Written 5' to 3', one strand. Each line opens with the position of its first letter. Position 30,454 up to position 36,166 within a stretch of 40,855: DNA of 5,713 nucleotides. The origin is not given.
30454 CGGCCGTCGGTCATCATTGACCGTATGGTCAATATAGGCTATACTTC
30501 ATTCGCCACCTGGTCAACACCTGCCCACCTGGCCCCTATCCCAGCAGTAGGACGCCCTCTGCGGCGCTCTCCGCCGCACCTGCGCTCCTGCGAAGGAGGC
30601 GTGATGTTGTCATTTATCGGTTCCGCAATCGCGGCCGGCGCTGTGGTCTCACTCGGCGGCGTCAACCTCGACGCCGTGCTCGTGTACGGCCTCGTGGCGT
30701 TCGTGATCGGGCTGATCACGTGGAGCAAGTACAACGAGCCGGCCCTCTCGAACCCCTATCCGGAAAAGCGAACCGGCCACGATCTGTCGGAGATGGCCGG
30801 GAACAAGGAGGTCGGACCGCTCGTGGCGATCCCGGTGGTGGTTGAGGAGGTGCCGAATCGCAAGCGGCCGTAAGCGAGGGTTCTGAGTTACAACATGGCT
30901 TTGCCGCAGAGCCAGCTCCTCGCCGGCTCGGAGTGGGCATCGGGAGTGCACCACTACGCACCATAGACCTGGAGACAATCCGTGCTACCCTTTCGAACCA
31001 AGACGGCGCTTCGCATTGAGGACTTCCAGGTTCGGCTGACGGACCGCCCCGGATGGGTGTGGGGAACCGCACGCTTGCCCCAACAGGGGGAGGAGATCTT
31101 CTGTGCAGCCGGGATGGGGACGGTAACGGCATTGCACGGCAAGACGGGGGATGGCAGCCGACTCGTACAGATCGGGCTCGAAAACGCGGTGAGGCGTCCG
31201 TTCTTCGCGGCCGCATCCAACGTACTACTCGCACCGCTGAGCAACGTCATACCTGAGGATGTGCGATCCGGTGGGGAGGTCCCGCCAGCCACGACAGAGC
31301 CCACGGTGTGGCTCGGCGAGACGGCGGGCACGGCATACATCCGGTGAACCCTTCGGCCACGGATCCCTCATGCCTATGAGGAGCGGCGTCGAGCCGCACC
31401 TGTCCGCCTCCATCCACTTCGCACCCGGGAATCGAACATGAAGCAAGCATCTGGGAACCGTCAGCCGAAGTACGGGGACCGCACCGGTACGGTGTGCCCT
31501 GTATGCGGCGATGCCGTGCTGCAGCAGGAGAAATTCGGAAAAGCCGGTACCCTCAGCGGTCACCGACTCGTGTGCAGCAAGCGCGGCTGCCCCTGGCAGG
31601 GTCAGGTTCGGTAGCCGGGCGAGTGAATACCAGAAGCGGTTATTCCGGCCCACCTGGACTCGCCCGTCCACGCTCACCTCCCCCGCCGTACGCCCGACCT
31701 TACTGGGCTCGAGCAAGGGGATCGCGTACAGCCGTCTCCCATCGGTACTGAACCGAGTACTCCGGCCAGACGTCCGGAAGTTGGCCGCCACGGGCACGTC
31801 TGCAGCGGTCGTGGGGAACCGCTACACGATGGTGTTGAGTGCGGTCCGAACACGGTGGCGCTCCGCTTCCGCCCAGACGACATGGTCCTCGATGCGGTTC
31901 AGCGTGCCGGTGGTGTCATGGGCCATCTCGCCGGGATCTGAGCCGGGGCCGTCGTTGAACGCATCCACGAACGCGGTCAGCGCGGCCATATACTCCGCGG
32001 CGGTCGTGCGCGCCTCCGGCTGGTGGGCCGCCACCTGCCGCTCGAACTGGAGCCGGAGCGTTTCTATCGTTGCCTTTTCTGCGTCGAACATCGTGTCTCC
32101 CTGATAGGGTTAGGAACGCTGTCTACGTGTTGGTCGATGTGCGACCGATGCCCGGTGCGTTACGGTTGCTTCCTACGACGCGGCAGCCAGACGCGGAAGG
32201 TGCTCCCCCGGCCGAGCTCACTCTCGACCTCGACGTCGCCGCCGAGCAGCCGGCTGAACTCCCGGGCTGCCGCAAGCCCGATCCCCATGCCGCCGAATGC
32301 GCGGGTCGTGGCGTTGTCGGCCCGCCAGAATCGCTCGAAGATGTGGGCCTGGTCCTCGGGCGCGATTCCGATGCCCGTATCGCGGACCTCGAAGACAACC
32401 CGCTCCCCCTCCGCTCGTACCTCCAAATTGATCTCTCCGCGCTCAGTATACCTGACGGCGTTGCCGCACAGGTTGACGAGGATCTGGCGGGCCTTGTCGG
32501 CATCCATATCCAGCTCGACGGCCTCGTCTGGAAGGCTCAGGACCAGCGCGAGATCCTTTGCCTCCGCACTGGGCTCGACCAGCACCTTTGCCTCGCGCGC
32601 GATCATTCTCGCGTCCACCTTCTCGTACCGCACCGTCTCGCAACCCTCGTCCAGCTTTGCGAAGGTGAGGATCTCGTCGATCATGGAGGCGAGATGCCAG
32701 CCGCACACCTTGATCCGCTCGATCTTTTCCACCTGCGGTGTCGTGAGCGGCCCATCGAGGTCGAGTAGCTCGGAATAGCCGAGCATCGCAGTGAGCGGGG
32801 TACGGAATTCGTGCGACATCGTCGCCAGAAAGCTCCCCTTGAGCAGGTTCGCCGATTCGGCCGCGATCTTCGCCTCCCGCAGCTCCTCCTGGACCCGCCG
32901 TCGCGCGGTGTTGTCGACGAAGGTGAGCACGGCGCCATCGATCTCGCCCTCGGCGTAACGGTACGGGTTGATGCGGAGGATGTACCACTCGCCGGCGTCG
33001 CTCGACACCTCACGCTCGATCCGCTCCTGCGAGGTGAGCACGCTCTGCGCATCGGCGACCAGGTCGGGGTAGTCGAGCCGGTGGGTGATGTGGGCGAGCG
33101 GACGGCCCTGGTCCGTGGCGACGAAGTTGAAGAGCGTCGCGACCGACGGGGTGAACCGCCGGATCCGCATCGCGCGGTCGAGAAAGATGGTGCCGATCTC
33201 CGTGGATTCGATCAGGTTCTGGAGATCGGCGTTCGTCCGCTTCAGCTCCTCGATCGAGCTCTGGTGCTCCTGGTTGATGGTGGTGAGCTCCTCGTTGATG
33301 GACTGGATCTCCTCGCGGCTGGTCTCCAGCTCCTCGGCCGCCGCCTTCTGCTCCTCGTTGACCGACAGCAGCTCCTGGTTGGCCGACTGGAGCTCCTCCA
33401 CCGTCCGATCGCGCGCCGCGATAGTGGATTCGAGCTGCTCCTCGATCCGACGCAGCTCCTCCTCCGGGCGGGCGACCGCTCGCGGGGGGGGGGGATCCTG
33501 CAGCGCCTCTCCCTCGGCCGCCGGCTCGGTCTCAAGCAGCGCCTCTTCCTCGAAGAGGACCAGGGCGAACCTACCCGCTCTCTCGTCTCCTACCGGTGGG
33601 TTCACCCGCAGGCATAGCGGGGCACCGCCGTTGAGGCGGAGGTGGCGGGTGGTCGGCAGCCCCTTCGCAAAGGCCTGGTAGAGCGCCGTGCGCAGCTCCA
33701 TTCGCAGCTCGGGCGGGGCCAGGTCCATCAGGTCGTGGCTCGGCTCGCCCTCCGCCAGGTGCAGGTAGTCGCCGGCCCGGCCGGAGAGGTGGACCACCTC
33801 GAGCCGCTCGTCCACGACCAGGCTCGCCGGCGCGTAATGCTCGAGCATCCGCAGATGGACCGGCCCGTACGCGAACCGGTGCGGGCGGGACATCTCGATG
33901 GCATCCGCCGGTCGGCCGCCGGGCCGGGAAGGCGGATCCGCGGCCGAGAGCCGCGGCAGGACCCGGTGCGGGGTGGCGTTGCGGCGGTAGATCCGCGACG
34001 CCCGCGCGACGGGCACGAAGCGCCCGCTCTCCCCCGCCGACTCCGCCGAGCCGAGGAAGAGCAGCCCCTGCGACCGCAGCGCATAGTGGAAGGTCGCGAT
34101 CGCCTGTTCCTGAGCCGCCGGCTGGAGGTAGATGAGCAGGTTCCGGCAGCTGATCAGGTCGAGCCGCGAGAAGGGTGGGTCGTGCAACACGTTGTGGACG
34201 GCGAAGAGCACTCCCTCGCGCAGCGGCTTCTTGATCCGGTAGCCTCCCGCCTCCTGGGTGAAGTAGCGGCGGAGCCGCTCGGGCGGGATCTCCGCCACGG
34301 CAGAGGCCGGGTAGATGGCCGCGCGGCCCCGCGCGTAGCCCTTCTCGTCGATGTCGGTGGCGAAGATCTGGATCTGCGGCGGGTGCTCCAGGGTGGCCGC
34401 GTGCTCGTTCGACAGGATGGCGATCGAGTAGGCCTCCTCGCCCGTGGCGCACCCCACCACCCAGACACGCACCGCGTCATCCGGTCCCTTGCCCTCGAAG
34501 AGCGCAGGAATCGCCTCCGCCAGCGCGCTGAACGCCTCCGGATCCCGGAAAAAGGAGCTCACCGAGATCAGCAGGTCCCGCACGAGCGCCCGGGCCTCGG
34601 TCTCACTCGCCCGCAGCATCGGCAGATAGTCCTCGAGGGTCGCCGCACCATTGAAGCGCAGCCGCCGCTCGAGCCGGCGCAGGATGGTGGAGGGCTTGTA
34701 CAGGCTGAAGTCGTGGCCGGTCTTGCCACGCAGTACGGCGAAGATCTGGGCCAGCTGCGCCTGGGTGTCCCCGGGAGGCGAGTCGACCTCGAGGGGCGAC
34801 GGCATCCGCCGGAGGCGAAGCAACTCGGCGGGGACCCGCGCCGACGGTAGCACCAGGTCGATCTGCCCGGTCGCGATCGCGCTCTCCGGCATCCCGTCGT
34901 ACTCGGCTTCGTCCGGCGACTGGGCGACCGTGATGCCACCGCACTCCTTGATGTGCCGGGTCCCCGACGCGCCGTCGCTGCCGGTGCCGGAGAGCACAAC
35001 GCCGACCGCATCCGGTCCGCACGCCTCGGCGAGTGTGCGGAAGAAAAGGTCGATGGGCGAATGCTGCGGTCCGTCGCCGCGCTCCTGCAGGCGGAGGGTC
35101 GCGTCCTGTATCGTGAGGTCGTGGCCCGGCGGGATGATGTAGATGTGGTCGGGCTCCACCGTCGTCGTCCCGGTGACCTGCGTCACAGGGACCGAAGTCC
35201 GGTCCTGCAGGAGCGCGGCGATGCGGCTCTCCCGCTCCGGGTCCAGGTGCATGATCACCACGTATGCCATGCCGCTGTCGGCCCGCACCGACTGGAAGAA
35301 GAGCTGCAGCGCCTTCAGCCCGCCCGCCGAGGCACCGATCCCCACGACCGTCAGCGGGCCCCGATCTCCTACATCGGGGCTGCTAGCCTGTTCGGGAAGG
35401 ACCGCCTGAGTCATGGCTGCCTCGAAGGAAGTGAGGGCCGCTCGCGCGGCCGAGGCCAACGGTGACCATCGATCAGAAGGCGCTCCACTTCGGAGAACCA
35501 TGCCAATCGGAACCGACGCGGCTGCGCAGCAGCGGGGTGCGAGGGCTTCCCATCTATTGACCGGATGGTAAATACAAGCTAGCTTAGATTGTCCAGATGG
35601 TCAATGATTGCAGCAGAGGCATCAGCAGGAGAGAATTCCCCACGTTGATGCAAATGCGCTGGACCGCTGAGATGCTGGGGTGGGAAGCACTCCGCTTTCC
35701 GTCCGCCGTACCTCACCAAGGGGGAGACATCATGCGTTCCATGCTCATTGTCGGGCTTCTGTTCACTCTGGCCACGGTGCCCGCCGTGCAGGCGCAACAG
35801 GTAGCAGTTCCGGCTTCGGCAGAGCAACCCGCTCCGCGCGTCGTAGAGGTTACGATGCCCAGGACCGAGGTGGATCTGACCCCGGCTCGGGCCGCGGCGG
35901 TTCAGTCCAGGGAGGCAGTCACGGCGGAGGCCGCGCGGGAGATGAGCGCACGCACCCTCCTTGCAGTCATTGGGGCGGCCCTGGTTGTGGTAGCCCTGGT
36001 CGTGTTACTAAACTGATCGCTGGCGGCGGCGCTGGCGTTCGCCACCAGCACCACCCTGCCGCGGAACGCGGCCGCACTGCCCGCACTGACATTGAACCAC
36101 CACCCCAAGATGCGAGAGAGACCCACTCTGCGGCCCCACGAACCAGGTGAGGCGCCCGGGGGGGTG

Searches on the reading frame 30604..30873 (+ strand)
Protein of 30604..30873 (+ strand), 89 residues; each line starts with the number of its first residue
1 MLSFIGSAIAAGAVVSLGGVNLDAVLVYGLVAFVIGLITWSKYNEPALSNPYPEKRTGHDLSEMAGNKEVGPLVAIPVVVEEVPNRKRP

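Call 12: search_protein_families(library=pfam, proteins=[window:30604-30873:+], max_evalue=0.01)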
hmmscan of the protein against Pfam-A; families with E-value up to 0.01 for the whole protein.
window:30604-30873:+ (89 aa): 0 families

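Call 13: find_encoding_contigs(protein=window:30604-30873:+, flank=10000, max_places=10)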
Protein window:30604-30873:+ (89 aa): 10 contigs read that carry it; 10 places shown.
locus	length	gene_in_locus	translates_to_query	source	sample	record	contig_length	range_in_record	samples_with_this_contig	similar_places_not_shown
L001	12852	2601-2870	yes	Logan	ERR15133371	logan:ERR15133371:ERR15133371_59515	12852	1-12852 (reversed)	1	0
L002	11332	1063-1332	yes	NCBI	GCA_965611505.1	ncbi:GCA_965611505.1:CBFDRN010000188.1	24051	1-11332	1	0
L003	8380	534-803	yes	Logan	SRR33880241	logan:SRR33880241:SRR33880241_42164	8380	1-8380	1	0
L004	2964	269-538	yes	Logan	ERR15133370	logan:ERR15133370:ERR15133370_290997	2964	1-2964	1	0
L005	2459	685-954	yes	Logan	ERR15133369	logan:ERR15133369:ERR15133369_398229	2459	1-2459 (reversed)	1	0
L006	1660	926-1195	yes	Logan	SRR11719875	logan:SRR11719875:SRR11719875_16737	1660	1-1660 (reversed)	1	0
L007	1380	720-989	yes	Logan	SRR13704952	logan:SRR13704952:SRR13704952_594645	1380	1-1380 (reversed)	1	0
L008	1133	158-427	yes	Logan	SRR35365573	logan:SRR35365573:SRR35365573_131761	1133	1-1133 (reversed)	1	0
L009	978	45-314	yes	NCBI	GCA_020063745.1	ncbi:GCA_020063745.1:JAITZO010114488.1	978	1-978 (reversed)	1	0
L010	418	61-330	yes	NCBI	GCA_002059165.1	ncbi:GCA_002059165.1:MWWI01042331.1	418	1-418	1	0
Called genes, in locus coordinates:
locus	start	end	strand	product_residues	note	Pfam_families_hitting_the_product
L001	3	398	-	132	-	?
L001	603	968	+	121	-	PF00072:Response_reg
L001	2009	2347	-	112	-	PF00440:TetR_N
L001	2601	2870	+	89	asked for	-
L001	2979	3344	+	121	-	-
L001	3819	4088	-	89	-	-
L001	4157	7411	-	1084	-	PF01339:CheB_methylest, PF03705:CheR_N, PF01739:CheR, PF08448:PAS_4 (weak), PF13596:PAS_10, PF00512:HisKA, PF02518:HATPase_c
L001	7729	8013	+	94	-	-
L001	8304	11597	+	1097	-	PF12773:DZR, PF13240:Zn_Ribbon_1 (weak), PF24463:DUF7577 (faint), PF00211:Guanylate_cyc, PF13191:AAA_16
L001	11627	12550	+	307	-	PF04454:Linocin_M18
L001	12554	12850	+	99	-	?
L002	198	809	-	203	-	PF00440:TetR_N, PF13977:TetR_C_6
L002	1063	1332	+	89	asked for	-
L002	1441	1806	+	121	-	-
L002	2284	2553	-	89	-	-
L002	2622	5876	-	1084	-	PF01339:CheB_methylest, PF03705:CheR_N, PF01739:CheR, PF08448:PAS_4 (faint), PF10473:CENP-F_leu_zip (faint), PF13596:PAS_10, PF00512:HisKA, PF02518:HATPase_c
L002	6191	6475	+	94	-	-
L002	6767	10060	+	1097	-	PF12773:DZR, PF13240:Zn_Ribbon_1 (weak), PF24463:DUF7577 (faint), PF00211:Guanylate_cyc, PF13191:AAA_16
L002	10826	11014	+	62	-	-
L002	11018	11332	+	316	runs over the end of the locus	PF11578:DUF3237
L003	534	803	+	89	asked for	-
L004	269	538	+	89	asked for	-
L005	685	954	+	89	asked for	-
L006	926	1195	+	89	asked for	-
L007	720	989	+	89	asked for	-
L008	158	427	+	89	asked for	-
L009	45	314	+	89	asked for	-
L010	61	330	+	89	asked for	-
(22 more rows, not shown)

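Call 55: search_protein_families(library=ncbifam, proteins=[window:30604-30873:+], max_evalue=0.001)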
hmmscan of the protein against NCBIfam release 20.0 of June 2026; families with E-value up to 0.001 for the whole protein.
window:30604-30873:+ (89 aa): 0 families

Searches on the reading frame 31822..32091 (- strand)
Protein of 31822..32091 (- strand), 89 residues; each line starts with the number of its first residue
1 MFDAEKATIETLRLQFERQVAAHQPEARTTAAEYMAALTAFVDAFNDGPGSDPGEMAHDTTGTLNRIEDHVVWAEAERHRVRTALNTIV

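Call 55: search_protein_families(library=ncbifam, proteins=[window:31822-32091:-], max_evalue=0.001)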
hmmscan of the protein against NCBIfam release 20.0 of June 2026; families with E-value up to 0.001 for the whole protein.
window:31822-32091:- (89 aa): 0 families

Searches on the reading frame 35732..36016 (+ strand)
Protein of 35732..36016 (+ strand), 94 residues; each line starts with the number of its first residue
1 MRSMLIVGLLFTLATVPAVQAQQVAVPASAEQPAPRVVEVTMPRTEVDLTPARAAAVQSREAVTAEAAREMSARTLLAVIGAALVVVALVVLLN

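Call 12: search_protein_families(library=pfam, proteins=[window:35732-36016:+], max_evalue=0.01)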
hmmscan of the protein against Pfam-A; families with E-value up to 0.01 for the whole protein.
window:35732-36016:+ (94 aa): 0 families

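Call 14: find_encoding_contigs(protein=window:35732-36016:+, flank=10000, max_places=10)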
Protein window:35732-36016:+ (94 aa): 5 contigs read that carry it; 5 places shown.
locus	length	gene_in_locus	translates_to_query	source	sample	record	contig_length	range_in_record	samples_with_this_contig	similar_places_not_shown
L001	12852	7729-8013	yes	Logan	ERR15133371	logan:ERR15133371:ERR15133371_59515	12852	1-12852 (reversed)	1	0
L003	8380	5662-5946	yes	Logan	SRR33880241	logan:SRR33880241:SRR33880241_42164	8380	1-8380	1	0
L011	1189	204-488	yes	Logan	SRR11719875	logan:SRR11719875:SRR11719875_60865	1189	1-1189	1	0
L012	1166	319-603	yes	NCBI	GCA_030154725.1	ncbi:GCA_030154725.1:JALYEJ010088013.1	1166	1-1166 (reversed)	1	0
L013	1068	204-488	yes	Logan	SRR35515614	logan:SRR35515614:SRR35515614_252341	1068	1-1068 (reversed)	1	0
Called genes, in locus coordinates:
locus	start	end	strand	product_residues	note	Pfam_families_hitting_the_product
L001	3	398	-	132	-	?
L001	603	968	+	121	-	PF00072:Response_reg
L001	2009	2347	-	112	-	PF00440:TetR_N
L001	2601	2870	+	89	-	-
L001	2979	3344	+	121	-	-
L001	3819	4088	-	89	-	-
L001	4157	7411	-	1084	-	PF01339:CheB_methylest, PF03705:CheR_N, PF01739:CheR, PF08448:PAS_4 (weak), PF13596:PAS_10, PF00512:HisKA, PF02518:HATPase_c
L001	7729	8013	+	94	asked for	-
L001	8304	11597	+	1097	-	PF12773:DZR, PF13240:Zn_Ribbon_1 (weak), PF24463:DUF7577 (faint), PF00211:Guanylate_cyc, PF13191:AAA_16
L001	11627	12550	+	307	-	PF04454:Linocin_M18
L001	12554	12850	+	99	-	?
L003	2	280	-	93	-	?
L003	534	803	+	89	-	-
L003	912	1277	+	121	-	-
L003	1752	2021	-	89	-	-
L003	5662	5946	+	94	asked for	-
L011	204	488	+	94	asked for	-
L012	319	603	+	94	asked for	-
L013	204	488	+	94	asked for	-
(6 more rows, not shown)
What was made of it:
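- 35732..36016 (+): s94: a 94-aa protein with an N-terminal signal-peptide-like segment and a C-terminal hydrophobic anchor. It occupies the place that a TetR-K gene has in relatives. It was called as a gene in 5 assemblies (call 14).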

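Call 55: search_protein_families(library=ncbifam, proteins=[window:35732-36016:+], max_evalue=0.001)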
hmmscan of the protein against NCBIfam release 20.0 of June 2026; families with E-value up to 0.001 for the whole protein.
window:35732-36016:+ (94 aa): 0 families
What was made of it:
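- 35732..36016 (+): It has no Pfam or NCBIfam hit (calls 12, 55).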
